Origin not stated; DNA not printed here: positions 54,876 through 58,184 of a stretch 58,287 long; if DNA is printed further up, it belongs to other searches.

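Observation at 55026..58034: Pyrogallol-hydroxytransferase-like molybdoenzyme with a ~135-aa membrane-anchor plus SCP2-like N-terminal extension and no adjacent Fe-S beta subunit, between fumarylacetoacetase and a P450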

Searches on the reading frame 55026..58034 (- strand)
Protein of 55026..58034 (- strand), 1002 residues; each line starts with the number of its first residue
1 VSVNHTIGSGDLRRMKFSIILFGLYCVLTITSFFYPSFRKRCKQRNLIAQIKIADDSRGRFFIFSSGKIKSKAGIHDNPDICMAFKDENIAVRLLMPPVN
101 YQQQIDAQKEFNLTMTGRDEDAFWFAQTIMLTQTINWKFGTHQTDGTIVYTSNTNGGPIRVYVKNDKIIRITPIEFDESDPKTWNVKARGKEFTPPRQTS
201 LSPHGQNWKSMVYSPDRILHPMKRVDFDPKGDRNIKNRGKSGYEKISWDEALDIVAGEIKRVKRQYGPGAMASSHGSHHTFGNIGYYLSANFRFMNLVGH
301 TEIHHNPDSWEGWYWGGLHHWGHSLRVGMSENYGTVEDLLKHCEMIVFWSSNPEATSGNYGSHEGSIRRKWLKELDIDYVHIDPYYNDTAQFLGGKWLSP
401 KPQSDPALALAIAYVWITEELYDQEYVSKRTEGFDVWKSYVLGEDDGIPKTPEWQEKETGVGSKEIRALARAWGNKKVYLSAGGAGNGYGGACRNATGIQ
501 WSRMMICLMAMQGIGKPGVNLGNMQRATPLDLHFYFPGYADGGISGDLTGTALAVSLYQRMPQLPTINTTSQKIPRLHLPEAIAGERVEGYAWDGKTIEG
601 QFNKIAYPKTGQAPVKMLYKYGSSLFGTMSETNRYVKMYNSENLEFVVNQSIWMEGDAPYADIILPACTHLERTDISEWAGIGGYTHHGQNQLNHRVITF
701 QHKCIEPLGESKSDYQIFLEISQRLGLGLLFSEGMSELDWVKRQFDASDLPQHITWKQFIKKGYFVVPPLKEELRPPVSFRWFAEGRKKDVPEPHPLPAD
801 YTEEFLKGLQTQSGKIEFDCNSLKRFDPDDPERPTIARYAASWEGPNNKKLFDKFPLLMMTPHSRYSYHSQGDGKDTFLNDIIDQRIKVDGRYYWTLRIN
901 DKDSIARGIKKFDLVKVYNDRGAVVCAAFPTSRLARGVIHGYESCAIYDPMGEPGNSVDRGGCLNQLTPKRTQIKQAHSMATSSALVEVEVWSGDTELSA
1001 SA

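Call 3: search_protein_families(library=pfam, proteins=[window:55026-58034:-], max_evalue=0.1)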
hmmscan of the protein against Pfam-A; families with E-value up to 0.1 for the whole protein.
window:55026-58034:- (1002 aa): 4 families
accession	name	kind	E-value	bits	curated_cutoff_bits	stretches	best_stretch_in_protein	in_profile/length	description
PF00384.28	Molybdopterin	-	9.3e-29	101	24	1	217-723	1-352/353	Molybdopterin oxidoreductase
PF21423.2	AhtL-like_1st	-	6.4e-25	86.9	27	1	157-211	1-55/55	Pyrogallol hydroxytransferase large subunit-like, domain 1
PF01568.27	Molydop_binding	-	5.4e-10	39.7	26.8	1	857-974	1-100/110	Molydopterin dinucleotide binding domain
PF18364.6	Molybdopterin_N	-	0.091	13.2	26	0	157-178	6-27/41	Molybdopterin oxidoreductase N-terminal domain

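Call 4: search_protein_families(library=ncbifam, proteins=[window:55026-58034:-], max_evalue=0.1)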
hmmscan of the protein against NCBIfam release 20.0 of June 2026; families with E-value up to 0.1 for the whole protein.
window:55026-58034:- (1002 aa): 21 families
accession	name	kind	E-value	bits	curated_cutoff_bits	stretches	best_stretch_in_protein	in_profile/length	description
TIGR00509.1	bisC_fam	subfamily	3e-95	320.1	1017.55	1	206-996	33-758/772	molybdopterin guanine dinucleotide-containing S/N-oxide reductase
TIGR02166.1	dmsA_ynfE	subfamily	3e-84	283.5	777.7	2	157-527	57-404/794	DMSO/selenate family reductase complex A subunit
NF011682.0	PRK15102.1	equivalog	3.4e-81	273.5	909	1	208-997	84-815/829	trimethylamine-N-oxide reductase TorA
TIGR02164.1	torA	equivalog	5.3e-78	263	1465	1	209-997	81-811/824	trimethylamine-N-oxide reductase TorA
NF011566.1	PRK14990.1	exception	4.5e-53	180.4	1600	2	204-523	106-417/814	dimethylsulfoxide reductase subunit A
NF041884.1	selenate_YnfF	exception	1e-46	159.3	1650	2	205-524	93-398/798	selenate/tellurate reductase subunit YnfF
NF041885.1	selenate_YnfE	exception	1.1e-45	155.8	1675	2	202-523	93-404/805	selenate/tellurate reductase subunit YnfE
TIGR03479.1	DMSO_red_II_alp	subfamily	1.3e-41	142.6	984.75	3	204-431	107-307/913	molybdopterin-dependent oxidoreductase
TIGR01591.1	Fdh-alpha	equivalog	1.6e-37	128.9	666.25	2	189-478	25-279/672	formate dehydrogenase subunit alpha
NF012032.0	PRK15488.1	equivalog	6.7e-36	123.6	694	3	627-825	442-617/759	thiosulfate reductase PhsA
TIGR01580.1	narG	equivalog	4.1e-16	57.8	1084.15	3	230-425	144-322/1235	nitrate reductase subunit alpha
NF047855.1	AssmNtatRedNasC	equivalog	1.7e-15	56.4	1100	3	380-480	213-306/708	assimilatory nitrate reductase catalytic subunit NasC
NF041783.2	mnquin_red_QrcB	equivalog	2.9e-13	48.9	440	2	186-264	76-141/695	menaquinone reductase molybdopterin-binding-like subunit QrcB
NF041714.1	arsenate_red_ArrA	equivalog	2.1e-10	39.4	1600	1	186-434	74-299/848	arsenate respiratory reductase molybdopterin-containing subunit ArrA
TIGR02693.1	arsenite_ox_L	equivalog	4.2e-07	28.3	359.05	1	894-937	724-767/806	arsenate reductase (azurin) large subunit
NF041323.1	Nitr_red_NasA_Halo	equivalog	0.00021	20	1000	1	371-477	173-274/673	assimilatory nitrate reductase NasA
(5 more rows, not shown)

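Call 5: search_solved_structures(query=window:55026-58034:-, max_evalue=0.001, show_alignments=2)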
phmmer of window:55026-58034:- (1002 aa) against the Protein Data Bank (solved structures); distinct sequences matched with E-value up to 0.001: 30.
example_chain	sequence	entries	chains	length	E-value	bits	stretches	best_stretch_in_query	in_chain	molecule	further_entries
4v4c_A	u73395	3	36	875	3.7e-295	984.7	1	150-996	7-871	Pyrogallol hydroxytransferase large subunit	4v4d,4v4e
4dmr_A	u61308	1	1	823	5.3e-69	236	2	189-523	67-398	DMSO REDUCTASE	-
1dmr_A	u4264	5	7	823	7.5e-69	235.5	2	189-523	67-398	DMSO REDUCTASE | Dimethyl sulfoxide/trimethylamine N-oxide reductase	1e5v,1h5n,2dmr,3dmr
1e60_A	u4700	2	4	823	7.9e-69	235.4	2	189-523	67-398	Dimethyl sulfoxide/trimethylamine N-oxide reductase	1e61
1e18_A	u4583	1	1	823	1.1e-68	234.9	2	189-523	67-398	DMSO REDUCTASE.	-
1dms_A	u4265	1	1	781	4.2e-68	233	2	189-523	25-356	DMSO REDUCTASE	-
1eu1_A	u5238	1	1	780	1e-65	225.1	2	210-522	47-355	DIMETHYL SULFOXIDE REDUCTASE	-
7l5i_A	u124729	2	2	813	1.2e-61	211.6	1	211-994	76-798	Trimethylamine-N-oxide reductase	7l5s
9h4t_A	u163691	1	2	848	8.1e-53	182.4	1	212-997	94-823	Trimethylamine-N-oxide reductase 1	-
1tmo_A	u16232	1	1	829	1.5e-52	181.5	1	209-960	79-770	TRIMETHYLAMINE N-OXIDE REDUCTASE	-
2vpw_A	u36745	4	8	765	3.1e-25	91.1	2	380-474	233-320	THIOSULFATE REDUCTASE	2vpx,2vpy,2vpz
4ydd_A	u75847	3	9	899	1.3e-22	82.4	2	209-432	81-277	DMSO reductase family type II enzyme, molybdopterin subunit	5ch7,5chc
5e7o_A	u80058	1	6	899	1.4e-22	82.3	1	209-432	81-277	DMSO reductase family type II enzyme, molybdopterin subunit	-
1aa6_A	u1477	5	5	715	5.3e-21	77.1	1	241-520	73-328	FORMATE DEHYDROGENASE H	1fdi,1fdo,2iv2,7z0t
7bkb_D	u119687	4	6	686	1e-13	52.9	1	194-441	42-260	Formate dehydrogenase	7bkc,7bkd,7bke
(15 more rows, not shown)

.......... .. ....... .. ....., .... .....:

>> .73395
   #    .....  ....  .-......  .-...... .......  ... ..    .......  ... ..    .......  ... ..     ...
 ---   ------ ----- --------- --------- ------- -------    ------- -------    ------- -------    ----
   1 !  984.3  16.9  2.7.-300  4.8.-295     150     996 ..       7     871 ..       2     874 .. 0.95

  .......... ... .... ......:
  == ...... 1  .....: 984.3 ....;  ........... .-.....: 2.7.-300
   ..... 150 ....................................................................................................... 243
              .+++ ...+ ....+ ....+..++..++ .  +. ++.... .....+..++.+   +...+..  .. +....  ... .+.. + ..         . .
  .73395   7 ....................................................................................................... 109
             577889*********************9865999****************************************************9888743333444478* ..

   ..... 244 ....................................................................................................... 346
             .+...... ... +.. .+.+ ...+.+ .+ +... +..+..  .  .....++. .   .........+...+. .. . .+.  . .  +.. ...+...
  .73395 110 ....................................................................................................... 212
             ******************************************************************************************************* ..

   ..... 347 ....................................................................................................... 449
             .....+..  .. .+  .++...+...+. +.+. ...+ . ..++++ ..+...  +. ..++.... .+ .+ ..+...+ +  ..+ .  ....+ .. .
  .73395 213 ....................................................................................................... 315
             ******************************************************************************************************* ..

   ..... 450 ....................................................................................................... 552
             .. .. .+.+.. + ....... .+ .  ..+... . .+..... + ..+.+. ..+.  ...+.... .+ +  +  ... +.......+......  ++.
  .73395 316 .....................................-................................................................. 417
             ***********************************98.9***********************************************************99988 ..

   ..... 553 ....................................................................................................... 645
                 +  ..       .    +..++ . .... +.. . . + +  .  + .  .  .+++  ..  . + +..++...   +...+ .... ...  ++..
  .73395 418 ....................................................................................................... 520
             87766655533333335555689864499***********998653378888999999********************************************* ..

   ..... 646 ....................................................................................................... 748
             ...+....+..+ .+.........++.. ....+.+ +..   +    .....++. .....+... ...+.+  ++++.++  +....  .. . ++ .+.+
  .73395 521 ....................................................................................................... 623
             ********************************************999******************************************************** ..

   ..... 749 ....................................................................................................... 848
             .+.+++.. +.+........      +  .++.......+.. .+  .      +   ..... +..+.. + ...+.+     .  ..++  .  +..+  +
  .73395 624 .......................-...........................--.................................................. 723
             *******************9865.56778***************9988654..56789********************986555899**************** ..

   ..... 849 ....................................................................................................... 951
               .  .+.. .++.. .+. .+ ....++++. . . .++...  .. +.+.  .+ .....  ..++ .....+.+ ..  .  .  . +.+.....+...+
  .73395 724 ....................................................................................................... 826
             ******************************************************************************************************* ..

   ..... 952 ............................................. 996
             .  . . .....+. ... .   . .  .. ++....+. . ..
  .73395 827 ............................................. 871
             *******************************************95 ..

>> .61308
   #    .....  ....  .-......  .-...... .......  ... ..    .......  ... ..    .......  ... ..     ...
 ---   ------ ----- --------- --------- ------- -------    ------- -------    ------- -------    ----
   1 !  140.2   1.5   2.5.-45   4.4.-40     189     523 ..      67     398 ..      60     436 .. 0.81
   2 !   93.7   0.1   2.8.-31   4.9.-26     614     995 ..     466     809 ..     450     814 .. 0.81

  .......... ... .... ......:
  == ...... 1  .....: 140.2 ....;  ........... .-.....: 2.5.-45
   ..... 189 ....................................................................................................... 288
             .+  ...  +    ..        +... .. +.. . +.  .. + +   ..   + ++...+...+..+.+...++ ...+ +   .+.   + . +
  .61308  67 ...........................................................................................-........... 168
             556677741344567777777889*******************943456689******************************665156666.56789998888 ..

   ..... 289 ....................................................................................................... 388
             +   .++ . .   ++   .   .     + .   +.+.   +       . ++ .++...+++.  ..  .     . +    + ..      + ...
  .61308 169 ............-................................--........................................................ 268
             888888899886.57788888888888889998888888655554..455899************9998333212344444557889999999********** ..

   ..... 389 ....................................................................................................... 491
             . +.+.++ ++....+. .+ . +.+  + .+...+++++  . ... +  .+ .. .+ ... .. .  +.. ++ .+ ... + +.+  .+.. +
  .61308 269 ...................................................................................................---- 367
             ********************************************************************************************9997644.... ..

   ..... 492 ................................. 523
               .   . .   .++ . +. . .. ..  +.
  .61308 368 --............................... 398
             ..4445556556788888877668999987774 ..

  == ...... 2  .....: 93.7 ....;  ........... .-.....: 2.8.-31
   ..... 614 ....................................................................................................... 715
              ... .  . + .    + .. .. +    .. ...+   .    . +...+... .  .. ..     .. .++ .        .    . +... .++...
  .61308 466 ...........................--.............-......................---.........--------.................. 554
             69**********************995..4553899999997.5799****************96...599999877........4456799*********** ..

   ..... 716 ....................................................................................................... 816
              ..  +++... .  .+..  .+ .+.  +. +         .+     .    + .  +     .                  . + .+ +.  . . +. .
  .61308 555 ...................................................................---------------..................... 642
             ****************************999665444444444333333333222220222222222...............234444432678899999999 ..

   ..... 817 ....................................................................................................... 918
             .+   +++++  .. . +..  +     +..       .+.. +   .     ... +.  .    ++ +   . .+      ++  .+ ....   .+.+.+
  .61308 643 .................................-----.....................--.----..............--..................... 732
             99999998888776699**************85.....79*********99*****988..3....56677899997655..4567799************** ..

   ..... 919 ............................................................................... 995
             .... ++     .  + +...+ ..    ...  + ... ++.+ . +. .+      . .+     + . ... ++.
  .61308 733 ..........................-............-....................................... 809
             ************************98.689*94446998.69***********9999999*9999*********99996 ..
